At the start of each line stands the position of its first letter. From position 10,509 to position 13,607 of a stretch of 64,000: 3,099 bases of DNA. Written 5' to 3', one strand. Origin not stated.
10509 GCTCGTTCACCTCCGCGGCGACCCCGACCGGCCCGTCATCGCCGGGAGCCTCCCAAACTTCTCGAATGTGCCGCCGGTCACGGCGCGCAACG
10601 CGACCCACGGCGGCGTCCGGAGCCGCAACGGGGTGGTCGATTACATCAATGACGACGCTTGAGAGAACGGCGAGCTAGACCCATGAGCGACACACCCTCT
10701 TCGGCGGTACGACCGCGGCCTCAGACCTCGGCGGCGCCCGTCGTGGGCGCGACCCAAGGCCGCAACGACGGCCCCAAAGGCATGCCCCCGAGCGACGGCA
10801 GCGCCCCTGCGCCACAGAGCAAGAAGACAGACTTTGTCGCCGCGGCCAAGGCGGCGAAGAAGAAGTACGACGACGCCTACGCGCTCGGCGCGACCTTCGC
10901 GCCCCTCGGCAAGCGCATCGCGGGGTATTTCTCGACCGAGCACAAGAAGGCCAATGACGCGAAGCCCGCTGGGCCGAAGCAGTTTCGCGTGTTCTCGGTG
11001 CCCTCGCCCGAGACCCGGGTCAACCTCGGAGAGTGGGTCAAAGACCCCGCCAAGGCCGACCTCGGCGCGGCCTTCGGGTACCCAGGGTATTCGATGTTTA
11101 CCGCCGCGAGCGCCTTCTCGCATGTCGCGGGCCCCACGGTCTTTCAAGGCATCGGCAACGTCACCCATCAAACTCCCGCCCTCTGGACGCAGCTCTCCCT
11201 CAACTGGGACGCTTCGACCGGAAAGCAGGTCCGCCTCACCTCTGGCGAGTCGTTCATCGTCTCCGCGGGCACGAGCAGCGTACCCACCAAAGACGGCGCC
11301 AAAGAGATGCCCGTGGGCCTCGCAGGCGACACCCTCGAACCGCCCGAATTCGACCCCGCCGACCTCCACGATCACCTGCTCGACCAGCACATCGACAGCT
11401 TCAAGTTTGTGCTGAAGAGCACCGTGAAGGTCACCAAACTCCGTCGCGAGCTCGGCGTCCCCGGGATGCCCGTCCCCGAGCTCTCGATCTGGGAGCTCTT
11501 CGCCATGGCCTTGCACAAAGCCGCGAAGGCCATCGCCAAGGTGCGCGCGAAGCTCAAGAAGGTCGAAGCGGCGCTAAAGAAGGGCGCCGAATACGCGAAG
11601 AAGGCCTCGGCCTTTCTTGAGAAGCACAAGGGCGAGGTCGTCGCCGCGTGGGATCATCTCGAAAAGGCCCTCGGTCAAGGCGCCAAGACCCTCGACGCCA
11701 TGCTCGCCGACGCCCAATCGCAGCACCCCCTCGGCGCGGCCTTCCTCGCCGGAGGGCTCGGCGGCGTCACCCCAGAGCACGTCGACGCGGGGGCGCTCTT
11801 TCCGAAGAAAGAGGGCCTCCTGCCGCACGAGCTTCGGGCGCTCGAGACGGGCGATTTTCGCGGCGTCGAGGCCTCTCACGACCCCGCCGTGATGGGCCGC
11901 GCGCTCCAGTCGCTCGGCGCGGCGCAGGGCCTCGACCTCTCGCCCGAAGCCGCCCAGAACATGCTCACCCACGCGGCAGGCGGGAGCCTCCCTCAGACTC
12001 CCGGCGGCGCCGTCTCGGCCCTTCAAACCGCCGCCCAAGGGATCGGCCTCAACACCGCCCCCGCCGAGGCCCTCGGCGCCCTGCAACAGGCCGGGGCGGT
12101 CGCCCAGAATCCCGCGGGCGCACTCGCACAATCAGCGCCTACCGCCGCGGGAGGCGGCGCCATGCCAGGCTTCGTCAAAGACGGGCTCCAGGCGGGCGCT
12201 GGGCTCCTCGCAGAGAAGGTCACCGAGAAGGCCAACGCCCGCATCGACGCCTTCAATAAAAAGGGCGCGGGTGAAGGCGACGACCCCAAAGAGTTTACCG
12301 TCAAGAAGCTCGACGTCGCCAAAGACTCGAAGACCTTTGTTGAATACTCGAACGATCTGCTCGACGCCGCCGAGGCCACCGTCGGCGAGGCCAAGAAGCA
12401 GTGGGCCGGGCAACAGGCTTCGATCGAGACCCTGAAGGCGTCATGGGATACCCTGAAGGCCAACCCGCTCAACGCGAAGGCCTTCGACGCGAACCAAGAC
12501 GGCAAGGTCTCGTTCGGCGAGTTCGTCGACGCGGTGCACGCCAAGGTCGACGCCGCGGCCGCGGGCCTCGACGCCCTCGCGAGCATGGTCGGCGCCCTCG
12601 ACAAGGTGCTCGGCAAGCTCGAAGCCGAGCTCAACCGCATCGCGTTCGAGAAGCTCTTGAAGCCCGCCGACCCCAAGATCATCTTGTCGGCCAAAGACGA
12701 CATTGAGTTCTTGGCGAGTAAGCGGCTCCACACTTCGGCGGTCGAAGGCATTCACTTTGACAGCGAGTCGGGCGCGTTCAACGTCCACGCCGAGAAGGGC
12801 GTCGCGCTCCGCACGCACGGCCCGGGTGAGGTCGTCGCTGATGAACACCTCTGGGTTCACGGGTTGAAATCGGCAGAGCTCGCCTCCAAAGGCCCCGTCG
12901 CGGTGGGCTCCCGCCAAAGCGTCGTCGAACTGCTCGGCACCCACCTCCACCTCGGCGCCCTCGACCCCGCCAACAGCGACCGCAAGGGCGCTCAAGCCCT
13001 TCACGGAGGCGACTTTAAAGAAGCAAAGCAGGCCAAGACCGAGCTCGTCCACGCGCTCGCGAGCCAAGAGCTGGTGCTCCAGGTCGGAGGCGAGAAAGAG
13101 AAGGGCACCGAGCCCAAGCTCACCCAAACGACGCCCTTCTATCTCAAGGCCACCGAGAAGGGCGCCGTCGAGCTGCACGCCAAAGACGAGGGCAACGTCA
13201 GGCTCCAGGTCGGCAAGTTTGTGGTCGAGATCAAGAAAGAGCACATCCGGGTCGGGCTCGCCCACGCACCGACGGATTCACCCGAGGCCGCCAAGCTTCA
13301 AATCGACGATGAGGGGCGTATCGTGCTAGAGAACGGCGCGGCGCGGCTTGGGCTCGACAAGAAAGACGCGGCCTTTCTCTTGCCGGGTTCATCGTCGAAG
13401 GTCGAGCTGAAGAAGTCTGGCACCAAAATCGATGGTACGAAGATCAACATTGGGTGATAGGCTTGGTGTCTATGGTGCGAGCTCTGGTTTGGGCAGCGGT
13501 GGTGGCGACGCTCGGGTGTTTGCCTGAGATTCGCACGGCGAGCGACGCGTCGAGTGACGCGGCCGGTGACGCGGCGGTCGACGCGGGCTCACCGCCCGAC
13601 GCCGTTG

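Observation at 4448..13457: Orphan T6SS spike island with atypical gene order (DUF2169-PRP fusion, PRP, PAAR-like, VgrG, large tail gene)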

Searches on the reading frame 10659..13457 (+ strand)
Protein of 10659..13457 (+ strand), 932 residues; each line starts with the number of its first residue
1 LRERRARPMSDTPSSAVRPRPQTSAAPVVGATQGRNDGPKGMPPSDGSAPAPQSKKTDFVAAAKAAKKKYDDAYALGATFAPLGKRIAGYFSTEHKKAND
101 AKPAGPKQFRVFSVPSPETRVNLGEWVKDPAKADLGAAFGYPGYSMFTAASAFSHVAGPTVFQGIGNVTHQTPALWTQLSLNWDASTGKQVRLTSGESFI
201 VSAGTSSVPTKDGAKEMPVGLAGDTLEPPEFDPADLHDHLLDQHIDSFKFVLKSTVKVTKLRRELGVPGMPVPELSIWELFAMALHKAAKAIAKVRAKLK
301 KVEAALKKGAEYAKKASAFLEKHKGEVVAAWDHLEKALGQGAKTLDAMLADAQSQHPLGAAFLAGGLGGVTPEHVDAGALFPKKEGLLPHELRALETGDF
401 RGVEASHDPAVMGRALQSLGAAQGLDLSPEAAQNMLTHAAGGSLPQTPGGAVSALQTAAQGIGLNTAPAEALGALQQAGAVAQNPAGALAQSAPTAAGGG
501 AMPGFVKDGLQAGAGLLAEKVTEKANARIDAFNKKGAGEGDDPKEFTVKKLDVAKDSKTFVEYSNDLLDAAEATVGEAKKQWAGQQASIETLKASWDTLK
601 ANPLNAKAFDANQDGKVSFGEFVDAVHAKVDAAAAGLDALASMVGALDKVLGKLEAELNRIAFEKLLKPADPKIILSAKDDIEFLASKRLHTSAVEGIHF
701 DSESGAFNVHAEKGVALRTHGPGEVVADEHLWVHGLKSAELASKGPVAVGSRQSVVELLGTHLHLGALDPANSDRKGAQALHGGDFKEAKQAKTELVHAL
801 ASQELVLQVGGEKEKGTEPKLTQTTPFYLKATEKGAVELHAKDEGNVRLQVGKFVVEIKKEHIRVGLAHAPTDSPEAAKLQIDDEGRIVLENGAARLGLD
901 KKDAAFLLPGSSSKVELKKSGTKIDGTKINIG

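Call 3: search_protein_families(library=pfam, proteins=[window:10659-13457:+], max_evalue=0.01)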
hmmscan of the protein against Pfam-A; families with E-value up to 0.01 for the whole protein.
window:10659-13457:+ (932 aa): 3 families
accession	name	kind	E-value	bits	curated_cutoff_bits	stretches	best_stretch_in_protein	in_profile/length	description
PF00036.39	EF-hand_1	-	0.00095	19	25.4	1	607-627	7-27/29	EF hand domain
PF04790.18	Sarcoglycan_1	-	0.0086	15.9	32.5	0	674-726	161-213/259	Sarcoglycan complex subunit protein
PF13202.12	EF-hand_5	-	0.0098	15.8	25.9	0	607-622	6-21/25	EF hand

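Call 6: search_protein_families(library=ncbifam, proteins=[window:10659-13457:+], max_evalue=0.01)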
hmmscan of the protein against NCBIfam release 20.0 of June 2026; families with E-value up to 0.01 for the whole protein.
window:10659-13457:+ (932 aa): 0 families

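Call 14: find_homologous_proteins(query=window:10683-13457:+)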
Query window:10683-13457:+ (924 aa): 2 proteins with E <= 0.001 among 8000 candidates.
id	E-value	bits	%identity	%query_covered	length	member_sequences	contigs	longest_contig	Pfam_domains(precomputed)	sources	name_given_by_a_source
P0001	0.0e+0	2013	100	100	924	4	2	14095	-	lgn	-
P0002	6.8e-170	585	41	45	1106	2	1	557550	-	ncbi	-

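Call 27: find_encoding_contigs(protein=P0002, flank=10000, max_places=4)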
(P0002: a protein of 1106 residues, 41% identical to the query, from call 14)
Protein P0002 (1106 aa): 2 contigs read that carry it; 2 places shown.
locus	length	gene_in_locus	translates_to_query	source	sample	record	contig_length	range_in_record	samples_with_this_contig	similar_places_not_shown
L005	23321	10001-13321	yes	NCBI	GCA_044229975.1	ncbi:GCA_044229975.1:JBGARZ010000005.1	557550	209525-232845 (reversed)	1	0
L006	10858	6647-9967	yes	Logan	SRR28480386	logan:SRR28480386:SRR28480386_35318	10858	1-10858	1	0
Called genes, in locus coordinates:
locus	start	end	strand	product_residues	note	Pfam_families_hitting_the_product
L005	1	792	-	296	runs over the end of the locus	PF12833:HTH_18 (weak)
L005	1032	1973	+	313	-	PF13793:Pribosyltran_N, PF00156:Pribosyltran, PF14572:Pribosyl_synth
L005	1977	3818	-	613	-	PF00069:Pkinase, PF01636:APH (faint), PF03109:ABC1 (faint), PF07714:PK_Tyr_Ser-Thr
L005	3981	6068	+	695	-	PF09937:DUF2169, PF00805:Pentapeptide, PF13576:Pentapeptide_3 (faint), PF00805:Pentapeptide, PF13599:Pentapeptide_4 (weak), PF00805:Pentapeptide, PF13599:Pentapeptide_4 (weak)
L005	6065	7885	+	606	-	-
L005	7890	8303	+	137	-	PF13665:Tox-PAAR-like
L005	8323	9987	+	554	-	PF05954:Phage_GPD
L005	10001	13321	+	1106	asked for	-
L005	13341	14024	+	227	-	PF12059:DUF3540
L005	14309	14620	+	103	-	-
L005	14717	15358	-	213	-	PF13328:HD_4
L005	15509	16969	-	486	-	PF14559:TPR_19 (faint), PF13431:TPR_17 (faint)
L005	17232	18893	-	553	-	PF00012:HSP70, PF06723:MreB_Mbl (weak)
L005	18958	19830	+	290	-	-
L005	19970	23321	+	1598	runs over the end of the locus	-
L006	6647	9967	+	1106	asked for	-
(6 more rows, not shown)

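Call 38: search_protein_representatives(protein=window:10683-13457:+)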
Query: 924 residues. Proteins with E-value up to 0.001 (for the whole library): 18; up to 1e-10: 9; up to 1e-30: 7. The best 18 are listed.
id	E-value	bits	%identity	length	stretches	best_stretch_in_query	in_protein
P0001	0.0e+00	2013.1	100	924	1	1-924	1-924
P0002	2.2e-170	585.4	43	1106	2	11-488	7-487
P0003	1.6e-128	446.9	39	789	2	27-357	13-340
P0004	3.6e-87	310.1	42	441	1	515-924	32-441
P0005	4.4e-64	233.7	33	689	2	75-364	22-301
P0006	1.2e-45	172.7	31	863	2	473-923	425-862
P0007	1.8e-42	162.2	32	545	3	549-824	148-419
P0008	4.1e-24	101.5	40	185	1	63-225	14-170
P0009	2.2e-14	69.3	30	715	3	610-771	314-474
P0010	1.5e-10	56.6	31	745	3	668-769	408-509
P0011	1.0e-09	53.9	34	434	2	92-240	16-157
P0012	1.0e-09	53.8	32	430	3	95-195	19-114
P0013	8.7e-09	50.8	32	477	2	822-924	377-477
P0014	8.0e-07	44.3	29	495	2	98-201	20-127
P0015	2.5e-06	42.6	35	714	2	98-209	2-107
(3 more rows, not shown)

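Call 43: find_related_loci(query=A2, collection=genome_contigs, flank=10000)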
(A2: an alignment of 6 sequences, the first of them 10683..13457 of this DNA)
Query A2 (924 aa) in genome_contigs; peptide patterns used: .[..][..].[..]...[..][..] (x = any residue, [..] = any of these).
153 stretches matched a pattern; 3 encode a relative of the query (tblastn E <= 1e-3); 3 distinct loci.
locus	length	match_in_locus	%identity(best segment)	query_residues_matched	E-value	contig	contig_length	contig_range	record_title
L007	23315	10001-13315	42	6-924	3e-84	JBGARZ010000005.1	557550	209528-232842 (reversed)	MAG: Polyangiales bacterium isolate MAG_AAO_H10.19 AAOH10-19_opera_contig_40, whole genome shotgun sequence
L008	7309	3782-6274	44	1-924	5e-72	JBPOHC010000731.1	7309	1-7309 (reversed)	MAG: Myxococcota bacterium isolate MAG_1 c_000000106715, whole genome shotgun sequence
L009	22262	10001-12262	43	56-924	1e-69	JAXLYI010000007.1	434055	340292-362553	MAG: Polyangiales bacterium isolate STL-MYX9 C4.55.fa-7, whole genome shotgun sequence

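Call 46: search_protein_families(library=pfam, proteins=[L009:3777-4430:+, L009:4477-6495:+, L009:6596-7795:+, L009:8215-9855:+, L009:9875-12265:+, L009:12333-13814:+, L009:13848-15626:+, L009:661-2898:-, L009:2981-3889:+, L009:16088-17104:+], max_evalue=0.001)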
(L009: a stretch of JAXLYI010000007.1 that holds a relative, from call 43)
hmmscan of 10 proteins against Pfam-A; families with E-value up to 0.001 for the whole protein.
L009:3777-4430:+ (217 aa): 0 families

L009:4477-6495:+ (672 aa): 4 families
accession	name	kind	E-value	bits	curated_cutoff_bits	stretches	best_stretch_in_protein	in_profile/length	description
PF09937.14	DUF2169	-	2.3e-83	280.4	25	1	23-297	4-294/294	Uncharacterized protein conserved in bacteria (DUF2169)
PF00805.28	Pentapeptide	-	9.5e-44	147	20.2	7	428-463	3-38/40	Pentapeptide repeats (8 copies)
PF13599.13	Pentapeptide_4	-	5.3e-18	65.3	38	2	422-477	2-57/78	Pentapeptide repeat region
PF13576.12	Pentapeptide_3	-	6e-18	65.2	27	0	442-474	6-39/48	Pentapeptide repeats (9 copies)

L009:6596-7795:+ (399 aa): 3 families
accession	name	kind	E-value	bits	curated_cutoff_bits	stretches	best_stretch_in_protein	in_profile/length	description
PF00805.28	Pentapeptide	-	3.3e-65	215.5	20.2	9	171-209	1-39/40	Pentapeptide repeats (8 copies)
PF13599.13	Pentapeptide_4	-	3.9e-37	126.6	38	7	46-122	1-77/78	Pentapeptide repeat region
PF13576.12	Pentapeptide_3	-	1e-31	109.3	27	0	109-146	2-41/48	Pentapeptide repeats (9 copies)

L009:8215-9855:+ (546 aa): 2 families
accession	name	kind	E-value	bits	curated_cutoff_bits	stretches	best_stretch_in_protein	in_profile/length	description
PF05954.17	Phage_GPD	-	1.9e-53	182.1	30.1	1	37-385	1-303/305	Phage tail baseplate hub (GPD)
PF04717.18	Phage_base_V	-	7.1e-05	23.5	23.8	1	473-512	34-73/75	Type VI secretion system/phage-baseplate injector OB domain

L009:9875-12265:+ (796 aa): 0 families

L009:12333-13814:+ (493 aa): 12 families
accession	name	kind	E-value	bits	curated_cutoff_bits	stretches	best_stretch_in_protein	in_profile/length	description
PF07992.20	Pyr_redox_2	-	4.9e-51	174.3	26.1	1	4-334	1-291/291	Pyridine nucleotide-disulphide oxidoreductase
PF02852.28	Pyr_redox_dim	-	4e-25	88.6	25.3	1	356-462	3-108/110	Pyridine nucleotide-disulphide oxidoreductase, dimerisation domain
PF00070.33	Pyr_redox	-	3e-20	72.9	22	1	182-257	2-77/82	Pyridine nucleotide-disulphide oxidoreductase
PF13738.12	Pyr_redox_3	-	2.1e-07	30.9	30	0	138-310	121-295/305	Pyridine nucleotide-disulphide oxidoreductase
PF13450.12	NAD_binding_8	-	2.2e-07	31.5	21.9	0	8-40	1-34/68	NAD(P)-binding Rossmann-like domain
PF00890.30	FAD_binding_2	-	2.5e-07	30.7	20.4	1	5-266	1-189/414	FAD binding domain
PF03486.20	HI0933_like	-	4.7e-07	30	50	1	5-40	2-37/244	HI0933-like protein Rossmann domain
PF12831.13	FAD_oxidored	-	2.2e-06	27.7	27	1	5-57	1-48/416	FAD dependent oxidoreductase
PF13434.12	Lys_Orn_oxgnase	-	3.3e-06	26.9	21.3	1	127-225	133-235/339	L-lysine 6-monooxygenase/L-ornithine 5-monooxygenase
PF01266.30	DAO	-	7.9e-05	22.8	27.9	0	5-99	1-77/353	FAD dependent oxidoreductase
PF01262.27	AlaDh_PNT_C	-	0.00015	21.7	23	0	6-34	31-59/214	Alanine dehydrogenase/PNT, C-terminal domain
PF01134.28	GIDA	-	0.00019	21.1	22.1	0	5-32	1-28/391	Glucose inhibited division protein A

L009:13848-15626:+ (592 aa): 0 families

L009:661-2898:- (745 aa): 0 families

L009:2981-3889:+ (302 aa): 0 families

L009:16088-17104:+ (338 aa): 0 families

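Call 52: search_solved_structures(query=A1, max_evalue=10, show_alignments=3)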
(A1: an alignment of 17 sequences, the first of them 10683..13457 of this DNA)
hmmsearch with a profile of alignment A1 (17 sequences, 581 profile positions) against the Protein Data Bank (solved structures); distinct sequences matched with E-value up to 10: 63 (the best 60 are shown).
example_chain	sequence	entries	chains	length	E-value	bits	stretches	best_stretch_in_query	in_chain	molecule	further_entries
9rce_F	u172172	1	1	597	0.00055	22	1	318-398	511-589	Type VI secretion system tip protein VgrG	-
23wn_A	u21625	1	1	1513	0.0034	19.4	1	140-311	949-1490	DP622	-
6sjl_A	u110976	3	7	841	0.0051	18.8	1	316-416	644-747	Putative type VI secretion protein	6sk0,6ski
8yns_N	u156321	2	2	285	0.014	17.3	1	541-575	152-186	Glue molecule 4-9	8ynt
3g6b_A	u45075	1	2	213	0.019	16.9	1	143-323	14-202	Methyl-accepting chemotaxis protein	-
8x7z_A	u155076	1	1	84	0.053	15.4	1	255-314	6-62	HR1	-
8gra_I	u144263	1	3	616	0.074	15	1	323-415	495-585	Type VI secretion system spike protein VgrG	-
4tko_B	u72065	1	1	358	0.074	14.9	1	131-311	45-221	EmrA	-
4d2q_A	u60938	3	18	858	0.077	14.9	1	183-300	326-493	CLPB | CHAPERONE PROTEIN CLPB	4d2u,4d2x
6rn2_A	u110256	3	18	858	0.078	14.9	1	183-300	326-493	Chaperone protein ClpB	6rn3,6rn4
5ofo_C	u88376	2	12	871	0.078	14.9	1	183-300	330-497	Chaperone protein ClpB,ATP-dependent Clp protease ATP-binding subunit ClpA,Chaperone prote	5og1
6s8t_A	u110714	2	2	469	0.078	14.9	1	221-278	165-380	Erythrocyte membrane protein 1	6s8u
3tnu_B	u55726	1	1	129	0.15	14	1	209-313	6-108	Keratin, type II cytoskeletal 5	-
9hzm_A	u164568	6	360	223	0.17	13.7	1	207-307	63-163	Chloroplast membrane-associated 30 kD protein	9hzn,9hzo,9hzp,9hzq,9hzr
6oax_C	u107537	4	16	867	0.19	13.6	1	183-300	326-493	Hyperactive disaggregase ClpB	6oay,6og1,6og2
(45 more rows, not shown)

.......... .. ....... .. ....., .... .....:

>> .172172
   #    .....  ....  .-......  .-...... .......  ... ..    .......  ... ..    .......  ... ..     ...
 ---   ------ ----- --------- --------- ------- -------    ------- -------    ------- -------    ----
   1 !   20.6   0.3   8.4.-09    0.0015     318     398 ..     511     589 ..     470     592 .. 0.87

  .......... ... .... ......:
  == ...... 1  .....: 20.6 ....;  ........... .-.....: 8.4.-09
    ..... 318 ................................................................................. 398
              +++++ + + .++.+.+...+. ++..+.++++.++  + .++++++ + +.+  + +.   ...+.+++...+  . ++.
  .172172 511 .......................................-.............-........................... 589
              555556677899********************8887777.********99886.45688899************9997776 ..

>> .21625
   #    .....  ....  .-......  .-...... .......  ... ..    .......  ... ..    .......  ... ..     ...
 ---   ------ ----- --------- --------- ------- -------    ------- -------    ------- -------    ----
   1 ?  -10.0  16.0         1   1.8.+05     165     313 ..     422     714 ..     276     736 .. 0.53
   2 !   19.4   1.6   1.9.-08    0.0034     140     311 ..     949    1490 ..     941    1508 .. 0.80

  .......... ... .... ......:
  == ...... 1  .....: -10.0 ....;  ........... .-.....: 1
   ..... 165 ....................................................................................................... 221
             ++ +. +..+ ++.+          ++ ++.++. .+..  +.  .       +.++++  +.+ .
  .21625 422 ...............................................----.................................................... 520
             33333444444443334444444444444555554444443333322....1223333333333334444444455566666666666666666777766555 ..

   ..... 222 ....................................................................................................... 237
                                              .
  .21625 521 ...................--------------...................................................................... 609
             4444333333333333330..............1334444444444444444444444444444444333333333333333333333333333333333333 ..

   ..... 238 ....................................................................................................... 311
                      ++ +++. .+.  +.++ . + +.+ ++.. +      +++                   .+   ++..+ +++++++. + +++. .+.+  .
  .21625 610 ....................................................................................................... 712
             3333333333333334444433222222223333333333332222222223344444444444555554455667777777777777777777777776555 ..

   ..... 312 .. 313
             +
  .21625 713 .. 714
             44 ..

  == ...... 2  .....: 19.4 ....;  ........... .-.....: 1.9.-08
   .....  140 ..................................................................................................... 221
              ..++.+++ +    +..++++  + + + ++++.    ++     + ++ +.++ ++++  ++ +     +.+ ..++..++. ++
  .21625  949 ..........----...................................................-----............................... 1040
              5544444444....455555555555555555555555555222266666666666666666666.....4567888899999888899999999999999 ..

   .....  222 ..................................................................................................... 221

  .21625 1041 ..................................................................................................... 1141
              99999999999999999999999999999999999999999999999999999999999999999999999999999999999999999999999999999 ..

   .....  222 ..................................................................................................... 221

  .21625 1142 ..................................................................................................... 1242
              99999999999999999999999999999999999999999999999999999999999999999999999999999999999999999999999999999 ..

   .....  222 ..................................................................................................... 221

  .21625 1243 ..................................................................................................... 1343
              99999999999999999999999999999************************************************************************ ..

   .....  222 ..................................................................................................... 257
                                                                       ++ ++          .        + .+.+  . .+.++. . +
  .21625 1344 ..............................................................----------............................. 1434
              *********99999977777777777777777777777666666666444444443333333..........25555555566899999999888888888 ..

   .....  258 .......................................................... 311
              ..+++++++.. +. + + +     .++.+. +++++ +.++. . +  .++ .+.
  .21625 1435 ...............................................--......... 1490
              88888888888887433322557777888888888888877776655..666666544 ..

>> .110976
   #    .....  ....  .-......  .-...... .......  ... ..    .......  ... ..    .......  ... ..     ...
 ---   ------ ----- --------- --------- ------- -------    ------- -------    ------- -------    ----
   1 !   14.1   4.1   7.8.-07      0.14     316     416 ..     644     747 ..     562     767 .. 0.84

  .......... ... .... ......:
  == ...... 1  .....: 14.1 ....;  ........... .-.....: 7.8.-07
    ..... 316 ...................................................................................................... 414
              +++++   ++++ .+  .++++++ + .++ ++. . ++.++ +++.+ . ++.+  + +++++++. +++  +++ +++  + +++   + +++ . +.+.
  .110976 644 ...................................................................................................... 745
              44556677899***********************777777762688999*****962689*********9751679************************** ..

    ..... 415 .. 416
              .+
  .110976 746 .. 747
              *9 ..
